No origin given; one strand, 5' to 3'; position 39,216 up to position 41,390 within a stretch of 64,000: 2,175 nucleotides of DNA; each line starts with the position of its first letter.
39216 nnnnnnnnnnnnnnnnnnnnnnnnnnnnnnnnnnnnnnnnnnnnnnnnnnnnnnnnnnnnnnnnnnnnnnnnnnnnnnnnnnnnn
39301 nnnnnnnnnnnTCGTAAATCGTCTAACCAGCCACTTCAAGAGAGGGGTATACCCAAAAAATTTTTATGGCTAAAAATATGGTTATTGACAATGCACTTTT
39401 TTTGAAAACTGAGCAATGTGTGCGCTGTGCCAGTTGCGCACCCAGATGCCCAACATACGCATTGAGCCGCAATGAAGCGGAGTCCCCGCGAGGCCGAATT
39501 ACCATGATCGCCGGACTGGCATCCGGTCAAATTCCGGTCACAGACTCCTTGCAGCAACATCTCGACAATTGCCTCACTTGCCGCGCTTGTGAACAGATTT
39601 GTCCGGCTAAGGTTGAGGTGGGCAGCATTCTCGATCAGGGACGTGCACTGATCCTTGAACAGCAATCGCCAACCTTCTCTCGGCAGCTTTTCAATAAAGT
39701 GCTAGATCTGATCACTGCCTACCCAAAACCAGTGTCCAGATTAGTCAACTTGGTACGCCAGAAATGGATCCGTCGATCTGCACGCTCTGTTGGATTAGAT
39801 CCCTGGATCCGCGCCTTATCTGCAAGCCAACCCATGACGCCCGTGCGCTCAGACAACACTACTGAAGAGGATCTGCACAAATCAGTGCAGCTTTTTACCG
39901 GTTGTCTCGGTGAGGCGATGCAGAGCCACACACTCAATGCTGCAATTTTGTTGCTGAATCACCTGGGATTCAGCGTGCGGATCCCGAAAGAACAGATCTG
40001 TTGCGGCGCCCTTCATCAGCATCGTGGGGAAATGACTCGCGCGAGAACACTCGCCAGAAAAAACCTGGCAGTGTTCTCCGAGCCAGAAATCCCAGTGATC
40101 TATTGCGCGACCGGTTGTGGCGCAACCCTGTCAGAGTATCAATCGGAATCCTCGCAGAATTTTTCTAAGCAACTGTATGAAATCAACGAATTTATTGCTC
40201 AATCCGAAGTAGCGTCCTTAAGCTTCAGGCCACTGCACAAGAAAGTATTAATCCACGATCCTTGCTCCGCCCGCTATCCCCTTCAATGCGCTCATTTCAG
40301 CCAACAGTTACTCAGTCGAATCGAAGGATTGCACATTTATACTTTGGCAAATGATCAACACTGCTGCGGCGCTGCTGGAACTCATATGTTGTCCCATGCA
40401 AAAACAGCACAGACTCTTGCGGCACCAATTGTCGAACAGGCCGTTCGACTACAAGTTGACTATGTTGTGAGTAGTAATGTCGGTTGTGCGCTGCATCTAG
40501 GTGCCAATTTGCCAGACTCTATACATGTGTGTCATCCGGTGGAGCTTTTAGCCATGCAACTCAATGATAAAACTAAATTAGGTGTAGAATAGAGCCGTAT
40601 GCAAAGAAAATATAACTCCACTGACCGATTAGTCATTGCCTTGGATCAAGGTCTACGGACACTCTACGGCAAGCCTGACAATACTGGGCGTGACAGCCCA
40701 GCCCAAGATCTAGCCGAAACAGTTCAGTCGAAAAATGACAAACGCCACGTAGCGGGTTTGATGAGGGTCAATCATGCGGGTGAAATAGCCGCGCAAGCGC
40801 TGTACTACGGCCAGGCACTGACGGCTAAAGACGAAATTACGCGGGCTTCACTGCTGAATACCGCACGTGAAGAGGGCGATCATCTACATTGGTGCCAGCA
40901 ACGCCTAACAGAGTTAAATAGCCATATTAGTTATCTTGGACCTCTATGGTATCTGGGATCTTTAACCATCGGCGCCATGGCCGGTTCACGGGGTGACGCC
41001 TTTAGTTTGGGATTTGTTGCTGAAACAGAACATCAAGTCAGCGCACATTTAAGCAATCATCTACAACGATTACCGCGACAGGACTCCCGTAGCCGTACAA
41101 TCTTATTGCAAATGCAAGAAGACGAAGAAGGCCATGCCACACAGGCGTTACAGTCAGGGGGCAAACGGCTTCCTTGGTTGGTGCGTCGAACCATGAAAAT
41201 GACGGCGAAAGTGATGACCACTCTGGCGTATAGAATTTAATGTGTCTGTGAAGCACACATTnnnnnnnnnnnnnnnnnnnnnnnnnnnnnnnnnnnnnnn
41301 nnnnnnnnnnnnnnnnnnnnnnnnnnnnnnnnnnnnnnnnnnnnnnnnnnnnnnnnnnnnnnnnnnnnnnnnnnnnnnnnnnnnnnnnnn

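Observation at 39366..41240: Orphan GlcF-like Fe-S/CCG protein translationally adjacent to coq7, divergent from a thioredoxin-like 2Fe-2S ferredoxin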

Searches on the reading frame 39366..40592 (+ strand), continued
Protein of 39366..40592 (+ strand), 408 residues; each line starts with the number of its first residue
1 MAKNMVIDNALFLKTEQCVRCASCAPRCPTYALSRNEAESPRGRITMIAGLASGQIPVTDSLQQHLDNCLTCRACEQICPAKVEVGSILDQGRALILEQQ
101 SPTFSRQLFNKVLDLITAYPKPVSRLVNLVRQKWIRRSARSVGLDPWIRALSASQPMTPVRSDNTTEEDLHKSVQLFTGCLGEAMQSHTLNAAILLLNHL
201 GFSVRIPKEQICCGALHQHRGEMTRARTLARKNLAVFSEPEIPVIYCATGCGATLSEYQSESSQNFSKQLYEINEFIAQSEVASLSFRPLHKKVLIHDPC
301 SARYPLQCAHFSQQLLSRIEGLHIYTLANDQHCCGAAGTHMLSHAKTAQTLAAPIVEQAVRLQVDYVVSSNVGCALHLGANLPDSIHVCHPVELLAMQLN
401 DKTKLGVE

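Call 48: fold_search(model_id=the predicted structure, library=pdb)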
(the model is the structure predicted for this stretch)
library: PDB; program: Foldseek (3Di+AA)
matches with E <= 10: 363; with E <= 0.001: 9
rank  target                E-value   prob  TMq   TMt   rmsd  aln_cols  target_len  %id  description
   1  9a6l_A                1.2e-11  1.00  0.51  0.86   2.3       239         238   25  Integrative model of LUTA-LUTB by crosslinking MS and deep learning (released 2024-09-18)
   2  9ojn                  9.6e-10  1.00  0.66  0.39   7.2       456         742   16  Structure of Mycobacterium smegmatis EtfD (released 2025-05-21)
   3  8rwn_B                1.8e-07  1.00  0.49  0.69   3.2       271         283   16  CryoEM structure of the Hdr(ABC)2 subunits of the Elp-Hdr complex of Methanothermobacter marburgensis (released 2025-05-14)
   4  8rvy_B                2.0e-07  1.00  0.50  0.69   4.0       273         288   16  CryoEM structure of the Elp-Hdr complex of Methanothermobacter marburgensis state 1 (composite structure) (released 2025-05-14)
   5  7bkb_B                3.5e-07  1.00  0.49  0.66   4.0       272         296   16  Formate dehydrogenase - heterodisulfide reductase - formylmethanofuran dehydrogenase complex from Methanospirillum hun (released 2021-09-29)
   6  5odc_B                3.7e-07  1.00  0.49  0.67   4.1       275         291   18  Heterodisulfide reductase / [NiFe]-hydrogenase complex from Methanothermococcus thermolithotrophicus at 2.3 A resoluti (released 2017-08-30)
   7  8rvu_B                4.8e-07  1.00  0.50  0.70   3.5       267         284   16  CryoEM structure of the Elp-Hdr complex of Methanothermobacter marburgensis state 2 (composite structure) (released 2025-05-14)
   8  8rvy_b                8.5e-07  1.00  0.49  0.69   4.0       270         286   17  CryoEM structure of the Elp-Hdr complex of Methanothermobacter marburgensis state 1 (composite structure) (released 2025-05-14)
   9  3kwl                  2.7e-04  1.00  0.44  0.37  14.4       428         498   11  Crystal structure of a hypothetical protein from Helicobacter pylori (released 2010-12-01)
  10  2dx7_A                1.8e-03  1.00  0.26  0.39   8.5       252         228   14  Crystal structure of Pyrococcus horikoshii OT3 aspartate racemase complex with citric acid (released 2007-08-28)
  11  5ell_A                5.6e-03  1.00  0.27  0.40   8.0       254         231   10  Crystal structure of L-aspartate/glutamate-specific racemase from Escherichia coli (released 2015-11-18)
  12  3s81_B                9.9e-03  0.99  0.25  0.37   8.5       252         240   12  Crystal Structure of Putative Aspartate Racemase from Salmonella Typhimurium (released 2011-06-15)
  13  5wxx                  1.1e-02  1.00  0.28  0.43   8.4       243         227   13  Crystal structure of Microcystis aeruginosa PCC 7806 aspartate racemase in complex with citrate (released 2018-01-17)
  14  5evc_A                1.2e-02  0.99  0.25  0.38   9.0       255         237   11  Crystal structure of putative aspartate racemase from Salmonella Typhimurium complexed with sulfate and potassium (released 2015-12-02)
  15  3s7z_B                1.2e-02  0.99  0.26  0.38   8.4       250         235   12  Crystal Structure of Putative Aspartate Racemase from Salmonella Typhimurium Complexed with Succinate (released 2011-10-05)
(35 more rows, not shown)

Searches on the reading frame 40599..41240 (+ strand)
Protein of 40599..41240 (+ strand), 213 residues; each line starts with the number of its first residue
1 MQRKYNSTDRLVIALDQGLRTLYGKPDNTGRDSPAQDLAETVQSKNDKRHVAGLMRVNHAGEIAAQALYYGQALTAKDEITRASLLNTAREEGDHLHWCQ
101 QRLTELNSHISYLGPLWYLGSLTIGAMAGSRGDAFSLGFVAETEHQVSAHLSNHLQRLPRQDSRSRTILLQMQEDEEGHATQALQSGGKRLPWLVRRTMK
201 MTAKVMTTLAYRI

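Call 3: search_protein_families(library=pfam, proteins=[window:40599-41240:+], max_evalue=0.01)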
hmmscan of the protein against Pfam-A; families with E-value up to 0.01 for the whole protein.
window:40599-41240:+ (213 aa): 2 families
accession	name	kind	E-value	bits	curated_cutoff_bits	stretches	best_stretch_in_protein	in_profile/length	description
PF03232.19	COQ7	-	3.7e-38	131.3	23.5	1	50-210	2-169/169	Ubiquinone biosynthesis protein COQ7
PF02915.23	Rubrerythrin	-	0.0044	17.8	22.8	0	58-182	6-132/137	Rubrerythrin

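Call 4: search_protein_families(library=ncbifam, proteins=[window:40599-41240:+], max_evalue=0.01)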
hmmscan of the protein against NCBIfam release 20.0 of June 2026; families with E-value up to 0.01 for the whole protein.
window:40599-41240:+ (213 aa): 1 family
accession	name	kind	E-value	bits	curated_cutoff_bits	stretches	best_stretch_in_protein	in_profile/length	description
NF033656.1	DMQ_monoox_COQ7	equivalog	4.3e-83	277.9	180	1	9-213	1-205/205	2-polyprenyl-3-methyl-6-methoxy-1,4-benzoquinone monooxygenase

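Call 24: find_homologous_proteins(query=window:40599-41240:+, max_evalue=1e-10)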
Query window:40599-41240:+ (213 aa): 7892 proteins with E <= 1e-10 among 8000 candidates; the best 120 are listed.
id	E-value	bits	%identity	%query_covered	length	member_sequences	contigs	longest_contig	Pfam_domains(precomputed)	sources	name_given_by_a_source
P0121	7.1e-130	448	95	100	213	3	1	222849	PF03232.20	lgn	-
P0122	9.2e-119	412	85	100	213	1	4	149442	PF03232.20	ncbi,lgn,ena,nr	ncbi:MAG TPA: demethoxyubiquinone hydroxylase family protein [Gammaproteobacteria bacterium]|nr:deme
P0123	6.4e-93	328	68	100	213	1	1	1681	PF03232.20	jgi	jgi:3-demethoxyubiquinol 3-hydroxylase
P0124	1.7e-75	271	50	99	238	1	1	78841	PF02915.24,PF03232.20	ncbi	ncbi:MAG: 2-polyprenyl-3-methyl-6-methoxy-1,4-benzoquinone monooxygenase [Gammaproteobacteria bacter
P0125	5.0e-75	269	59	99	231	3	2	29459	PF02915.24,PF03232.20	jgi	-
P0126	1.8e-74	267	60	99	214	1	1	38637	PF02915.24,PF03232.20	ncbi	-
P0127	1.4e-73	265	58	100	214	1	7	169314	PF03232.20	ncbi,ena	-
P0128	2.2e-73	264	58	100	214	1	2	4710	PF03232.20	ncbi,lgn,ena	-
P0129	5.4e-73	263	57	99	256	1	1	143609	PF02915.24,PF03232.20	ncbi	-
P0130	1.1e-72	262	59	100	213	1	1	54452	PF03232.20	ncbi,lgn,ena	-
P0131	1.5e-72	261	59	99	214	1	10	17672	PF02915.24,PF03232.20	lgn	-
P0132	1.5e-72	261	58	100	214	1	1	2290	PF02915.24,PF03232.20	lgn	-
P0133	1.6e-72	261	58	99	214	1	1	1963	PF02915.24,PF03232.20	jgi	-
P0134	4.3e-72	260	56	99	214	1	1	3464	PF02915.24,PF03232.20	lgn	-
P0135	5.3e-72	259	58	99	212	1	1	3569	PF02915.24,PF03232.20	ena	-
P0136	5.4e-72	259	59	100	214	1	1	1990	PF02915.24,PF03232.20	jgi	jgi:ubiquinone biosynthesis monooxygenase Coq7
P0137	5.7e-72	259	59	99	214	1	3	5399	PF03232.20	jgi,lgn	jgi:ubiquinone biosynthesis monooxygenase Coq7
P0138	6.8e-72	259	59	99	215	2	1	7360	PF03232.20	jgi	-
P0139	9.2e-72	259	59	99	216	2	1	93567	PF02915.24,PF03232.20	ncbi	-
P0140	9.4e-72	259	58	100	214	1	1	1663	PF02915.24,PF03232.20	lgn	-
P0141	1.0e-71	259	55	100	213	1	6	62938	PF02915.24,PF03232.20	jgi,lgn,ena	-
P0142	1.1e-71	258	56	100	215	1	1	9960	PF03232.20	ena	-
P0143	1.5e-71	258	56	99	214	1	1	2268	PF02915.24,PF03232.20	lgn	-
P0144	2.3e-71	257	56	100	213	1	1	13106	PF03232.20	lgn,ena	-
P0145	2.3e-71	257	58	98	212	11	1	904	PF02915.24,PF03232.20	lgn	-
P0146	2.3e-71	257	55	100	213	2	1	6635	PF03232.20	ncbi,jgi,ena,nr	ncbi:MAG: 2-polyprenyl-3-methyl-6-methoxy-1,4-benzoquinone monooxygenase [Gammaproteobacteria bacter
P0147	2.4e-71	257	58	99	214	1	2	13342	PF02915.24,PF03232.20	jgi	jgi:ubiquinone biosynthesis monooxygenase Coq7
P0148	2.4e-71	257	58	99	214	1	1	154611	PF02915.24,PF03232.20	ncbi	-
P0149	3.5e-71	257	58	99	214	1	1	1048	PF02915.24,PF03232.20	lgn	-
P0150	3.8e-71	257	56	99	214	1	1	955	PF03232.20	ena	-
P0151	3.9e-71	257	57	100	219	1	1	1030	PF02915.24,PF03232.20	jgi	jgi:ubiquinone biosynthesis monooxygenase Coq7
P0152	4.5e-71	256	58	99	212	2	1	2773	PF02915.24,PF03232.20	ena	-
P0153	4.6e-71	256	57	99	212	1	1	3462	PF02915.24,PF03232.20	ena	-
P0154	4.7e-71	256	58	100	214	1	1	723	PF02915.24,PF03232.20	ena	-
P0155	5.3e-71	256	56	100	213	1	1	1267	PF02915.24,PF03232.20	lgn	-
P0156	5.6e-71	256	57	99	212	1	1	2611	PF02915.24,PF03232.20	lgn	-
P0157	6.2e-71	256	55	100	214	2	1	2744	PF03232.20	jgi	jgi:3-demethoxyubiquinol 3-hydroxylase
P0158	8.4e-71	256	56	99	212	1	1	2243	PF02915.24,PF03232.20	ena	-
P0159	9.1e-71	255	59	99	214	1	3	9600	PF02915.24,PF03232.20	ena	-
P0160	1.1e-70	255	58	100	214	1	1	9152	PF02915.24,PF03232.20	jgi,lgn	jgi:ubiquinone biosynthesis monooxygenase Coq7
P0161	1.1e-70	255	57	99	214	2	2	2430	PF03232.20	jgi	jgi:ubiquinone biosynthesis monooxygenase Coq7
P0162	1.1e-70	255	57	100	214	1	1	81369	PF03232.20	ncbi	-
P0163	1.2e-70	255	57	99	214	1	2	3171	PF02915.24,PF03232.20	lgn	-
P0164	1.3e-70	255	58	99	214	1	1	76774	PF02915.24,PF03232.20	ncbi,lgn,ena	-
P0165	1.4e-70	255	58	99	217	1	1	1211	PF02915.24,PF03232.20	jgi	-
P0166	1.4e-70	255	57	100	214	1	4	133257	PF02915.24,PF03232.20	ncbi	-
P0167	1.5e-70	255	55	99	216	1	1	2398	PF02915.24,PF03232.20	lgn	-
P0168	1.7e-70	255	55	100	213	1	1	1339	PF03232.20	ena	-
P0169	1.7e-70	254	56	99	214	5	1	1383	PF02915.24,PF03232.20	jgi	jgi:ubiquinone biosynthesis monooxygenase Coq7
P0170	1.8e-70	254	58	100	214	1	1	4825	PF02915.24,PF03232.20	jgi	jgi:ubiquinone biosynthesis monooxygenase Coq7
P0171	1.8e-70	254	58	100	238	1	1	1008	PF02915.24,PF03232.20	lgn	-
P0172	1.9e-70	254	60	97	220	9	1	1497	PF03232.20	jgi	-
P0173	1.9e-70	254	58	100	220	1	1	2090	PF03232.20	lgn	-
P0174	1.9e-70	254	58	99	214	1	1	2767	PF02915.24,PF03232.20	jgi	jgi:ubiquinone biosynthesis monooxygenase Coq7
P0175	2.3e-70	254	56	99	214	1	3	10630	PF02915.24,PF03232.20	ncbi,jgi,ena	-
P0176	2.8e-70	254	58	96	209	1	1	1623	PF02915.24,PF03232.20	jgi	jgi:ubiquinone biosynthesis monooxygenase Coq7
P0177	3.0e-70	254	56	100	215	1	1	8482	PF02915.24,PF03232.20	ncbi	-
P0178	3.7e-70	253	57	100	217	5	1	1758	PF02915.24,PF03232.20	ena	-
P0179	4.0e-70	253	55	100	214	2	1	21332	PF03232.20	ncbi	-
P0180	4.1e-70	253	58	99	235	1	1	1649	PF03232.20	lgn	-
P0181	4.2e-70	253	56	99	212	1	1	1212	PF02915.24,PF03232.20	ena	-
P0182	4.3e-70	253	56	99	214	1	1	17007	PF02915.24,PF03232.20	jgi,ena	-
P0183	4.8e-70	253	57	99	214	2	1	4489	PF02915.24,PF03232.20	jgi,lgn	-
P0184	5.5e-70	253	57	98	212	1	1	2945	PF02915.24,PF03232.20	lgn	-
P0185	6.0e-70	253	57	99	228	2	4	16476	PF03232.20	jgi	jgi:ubiquinone biosynthesis monooxygenase Coq7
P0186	6.1e-70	253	57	99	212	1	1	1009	PF03232.20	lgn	-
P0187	6.5e-70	253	57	99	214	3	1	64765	PF02915.24,PF03232.20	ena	-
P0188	6.9e-70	253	57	100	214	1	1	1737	PF02915.24,PF03232.20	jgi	jgi:ubiquinone biosynthesis monooxygenase Coq7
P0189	7.6e-70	252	56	99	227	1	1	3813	PF02915.24,PF03232.20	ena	-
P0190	7.9e-70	252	55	99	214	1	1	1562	PF02915.24,PF03232.20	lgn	-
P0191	8.0e-70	252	56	99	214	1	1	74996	PF02915.24,PF03232.20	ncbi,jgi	ncbi:MAG: 2-polyprenyl-3-methyl-6-methoxy-1,4-benzoquinone monooxygenase [Gammaproteobacteria bacter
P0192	8.4e-70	252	57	99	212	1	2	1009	PF03232.20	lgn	-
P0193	8.7e-70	252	58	99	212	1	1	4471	PF02915.24,PF03232.20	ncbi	-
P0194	8.8e-70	252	58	99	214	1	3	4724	PF02915.24,PF03232.20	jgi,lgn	-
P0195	9.1e-70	252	58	99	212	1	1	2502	PF02915.24,PF03232.20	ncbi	-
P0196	9.4e-70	252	58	100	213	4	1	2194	PF02915.24,PF03232.20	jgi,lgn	-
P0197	1.0e-69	252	56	99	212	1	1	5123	PF02915.24,PF03232.20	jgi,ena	-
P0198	1.0e-69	252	56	99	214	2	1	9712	PF02915.24,PF03232.20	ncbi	-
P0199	1.1e-69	252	56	99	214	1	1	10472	PF02915.24,PF03232.20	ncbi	ncbi:MAG: 2-polyprenyl-3-methyl-6-methoxy-1,4-benzoquinone monooxygenase [Gammaproteobacteria bacter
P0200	1.2e-69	252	56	99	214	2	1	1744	PF02915.24,PF03232.20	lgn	-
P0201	1.3e-69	252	55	100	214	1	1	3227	PF02915.24,PF03232.20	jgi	jgi:ubiquinone biosynthesis monooxygenase Coq7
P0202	1.3e-69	252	57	100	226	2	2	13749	PF02915.24,PF03232.20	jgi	jgi:ubiquinone biosynthesis monooxygenase Coq7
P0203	1.3e-69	252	56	99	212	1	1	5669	PF02915.24,PF03232.20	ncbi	-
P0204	1.4e-69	251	56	99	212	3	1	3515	PF02915.24,PF03232.20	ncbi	-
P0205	1.5e-69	251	56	99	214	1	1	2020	PF03232.20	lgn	-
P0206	1.6e-69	251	57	100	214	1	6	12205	PF02915.24,PF03232.20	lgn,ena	-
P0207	1.6e-69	251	55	99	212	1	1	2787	PF02915.24,PF03232.20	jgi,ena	-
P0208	1.6e-69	251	58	99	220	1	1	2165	PF03232.20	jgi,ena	jgi:ubiquinone biosynthesis monooxygenase Coq7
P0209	1.6e-69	251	56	99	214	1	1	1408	PF02915.24,PF03232.20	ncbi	-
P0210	1.7e-69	251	56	100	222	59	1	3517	PF03232.20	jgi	jgi:ubiquinone biosynthesis monooxygenase Coq7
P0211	1.7e-69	251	57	99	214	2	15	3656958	PF02915.24,PF03232.20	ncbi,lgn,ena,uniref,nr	ncbi:2-octaprenyl-3-methyl-6-methoxy-1,4-benzoquinol hydroxylase [Candidatus Tenderia electrophaga]|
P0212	1.9e-69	251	58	99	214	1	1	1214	PF03232.20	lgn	-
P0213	2.1e-69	251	55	100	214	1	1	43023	PF03232.20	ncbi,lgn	-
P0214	2.4e-69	251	56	99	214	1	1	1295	PF02915.24,PF03232.20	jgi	jgi:ubiquinone biosynthesis monooxygenase Coq7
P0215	2.5e-69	251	56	99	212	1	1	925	PF02915.24,PF03232.20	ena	-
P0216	2.5e-69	251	57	99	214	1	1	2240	PF02915.24,PF03232.20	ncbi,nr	ncbi:MAG: 2-polyprenyl-3-methyl-6-methoxy-1,4-benzoquinone monooxygenase [Gammaproteobacteria bacter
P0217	2.5e-69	251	55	100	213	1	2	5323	PF02915.24,PF03232.20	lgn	-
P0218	2.7e-69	251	55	99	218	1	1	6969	PF02915.24,PF03232.20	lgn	-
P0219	2.8e-69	251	56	99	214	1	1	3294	PF02915.24,PF03232.20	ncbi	ncbi:MAG: 2-polyprenyl-3-methyl-6-methoxy-1,4-benzoquinone monooxygenase [Gammaproteobacteria bacter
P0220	2.8e-69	251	55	100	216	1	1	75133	PF03232.20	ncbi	-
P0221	3.1e-69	250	58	99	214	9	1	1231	PF02915.24,PF03232.20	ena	-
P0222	3.2e-69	250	56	99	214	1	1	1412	PF02915.24,PF03232.20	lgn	-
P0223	3.5e-69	250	57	100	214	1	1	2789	PF02915.24,PF03232.20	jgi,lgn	jgi:ubiquinone biosynthesis monooxygenase Coq7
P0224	3.6e-69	250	56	99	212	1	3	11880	PF02915.24,PF03232.20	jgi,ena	-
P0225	3.8e-69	250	56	99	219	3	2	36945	PF02915.24,PF03232.20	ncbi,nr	ncbi:MAG TPA: 2-polyprenyl-3-methyl-6-methoxy-1,4-benzoquinone monooxygenase [Candidatus Tenderia sp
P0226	3.9e-69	250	57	100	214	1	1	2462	PF02915.24,PF03232.20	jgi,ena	-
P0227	4.0e-69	250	55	100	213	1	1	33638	PF03232.20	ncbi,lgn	-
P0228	4.2e-69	250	59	96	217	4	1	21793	PF02915.24,PF03232.20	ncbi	ncbi:MAG: 2-polyprenyl-3-methyl-6-methoxy-1,4-benzoquinone monooxygenase [Pseudomonadota bacterium]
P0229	4.2e-69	250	55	99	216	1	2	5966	PF02915.24,PF03232.20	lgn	-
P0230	4.2e-69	250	57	99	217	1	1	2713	PF03232.20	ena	-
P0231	4.2e-69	250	56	100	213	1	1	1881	PF02915.24,PF03232.20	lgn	-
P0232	4.4e-69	250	59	98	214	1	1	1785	PF02915.24,PF03232.20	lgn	-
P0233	4.5e-69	250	56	99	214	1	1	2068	PF02915.24,PF03232.20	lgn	-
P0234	4.6e-69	250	56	100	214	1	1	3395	PF02915.24,PF03232.20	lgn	-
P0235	4.7e-69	250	55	100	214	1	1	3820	PF03232.20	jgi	jgi:ubiquinone biosynthesis monooxygenase Coq7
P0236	4.7e-69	250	56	100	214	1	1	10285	PF03232.20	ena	-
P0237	4.9e-69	250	54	100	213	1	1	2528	PF03232.20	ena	-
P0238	5.0e-69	250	56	100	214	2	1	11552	PF02915.24,PF03232.20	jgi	jgi:ubiquinone biosynthesis monooxygenase Coq7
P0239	5.2e-69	250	55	99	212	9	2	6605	PF02915.24,PF03232.20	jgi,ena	-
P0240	5.3e-69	250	55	100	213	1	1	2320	PF02915.24,PF03232.20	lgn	-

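Call 26: find_related_loci(query=A2, collection=metagenome_contigs, flank=6000)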
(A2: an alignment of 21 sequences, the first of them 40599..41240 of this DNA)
Query A2 (213 aa) in metagenome_contigs; peptide patterns used: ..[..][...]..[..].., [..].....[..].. (x = any residue, [..] = any of these).
600 stretches matched a pattern (row limit reached: there are more); 597 encode a relative of the query (tblastn E <= 1e-3); the best 80 are kept; 80 distinct loci.
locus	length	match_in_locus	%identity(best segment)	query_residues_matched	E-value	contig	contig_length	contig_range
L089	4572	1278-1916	56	1-213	2e-75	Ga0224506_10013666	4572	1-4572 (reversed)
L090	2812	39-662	57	6-213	2e-74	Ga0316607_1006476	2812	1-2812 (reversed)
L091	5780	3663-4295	54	3-213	3e-72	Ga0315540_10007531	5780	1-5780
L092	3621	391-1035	54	1-213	1e-71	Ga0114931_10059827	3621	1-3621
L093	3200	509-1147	53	1-213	7e-71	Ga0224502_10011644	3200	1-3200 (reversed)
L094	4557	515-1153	52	1-213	1e-69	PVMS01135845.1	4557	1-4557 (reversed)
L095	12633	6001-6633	55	3-213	9e-70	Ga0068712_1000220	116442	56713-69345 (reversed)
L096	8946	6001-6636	49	2-213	9e-70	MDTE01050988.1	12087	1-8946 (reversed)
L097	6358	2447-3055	53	9-211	3e-69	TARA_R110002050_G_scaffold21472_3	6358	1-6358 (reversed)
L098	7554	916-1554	53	1-213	2e-69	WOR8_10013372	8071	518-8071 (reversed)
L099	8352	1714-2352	52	1-213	2e-69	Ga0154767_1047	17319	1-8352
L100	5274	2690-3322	52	3-213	3e-69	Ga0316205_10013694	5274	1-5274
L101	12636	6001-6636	54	2-213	3e-69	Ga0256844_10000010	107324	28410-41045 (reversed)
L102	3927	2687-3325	51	1-213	2e-69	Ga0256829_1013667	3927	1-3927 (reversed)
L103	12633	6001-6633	52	3-213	6e-69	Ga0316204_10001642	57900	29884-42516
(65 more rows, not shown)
